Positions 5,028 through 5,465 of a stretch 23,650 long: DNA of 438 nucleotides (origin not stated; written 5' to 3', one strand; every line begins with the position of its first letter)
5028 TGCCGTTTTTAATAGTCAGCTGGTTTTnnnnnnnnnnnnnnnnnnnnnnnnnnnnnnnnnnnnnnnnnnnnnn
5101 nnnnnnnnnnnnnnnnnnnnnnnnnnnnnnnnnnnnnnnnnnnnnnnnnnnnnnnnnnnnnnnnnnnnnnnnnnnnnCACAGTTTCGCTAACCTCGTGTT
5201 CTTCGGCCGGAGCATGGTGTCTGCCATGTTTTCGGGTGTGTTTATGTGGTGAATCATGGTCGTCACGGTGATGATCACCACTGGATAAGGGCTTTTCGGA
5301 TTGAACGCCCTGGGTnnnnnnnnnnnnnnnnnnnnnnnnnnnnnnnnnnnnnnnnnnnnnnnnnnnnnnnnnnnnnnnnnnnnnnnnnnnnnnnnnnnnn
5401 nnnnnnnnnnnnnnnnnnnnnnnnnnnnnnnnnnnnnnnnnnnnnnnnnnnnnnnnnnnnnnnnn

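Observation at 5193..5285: Histidine-rich loop (14 His in 31 residues) inserted before the last TM helix of the NuoN/HyfF-like antiporter subunit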

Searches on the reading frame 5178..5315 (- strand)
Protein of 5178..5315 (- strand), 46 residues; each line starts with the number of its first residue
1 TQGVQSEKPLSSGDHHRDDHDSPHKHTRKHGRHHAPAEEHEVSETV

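Call 56: search_solved_structures(query=window:5178-5315:-, max_evalue=10)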
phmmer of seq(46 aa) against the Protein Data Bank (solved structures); distinct sequences matched with E-value up to 10: 0.
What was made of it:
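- On His-rich Ni chaperone/storage proteins (HypB, SlyD, Hpn, CooJ, UreE): The loop alone gives no PDB sequence match even at E<=10 (call 56).
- Tried and rejected: Similarity of the loop to any solved protein: none (call 56).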
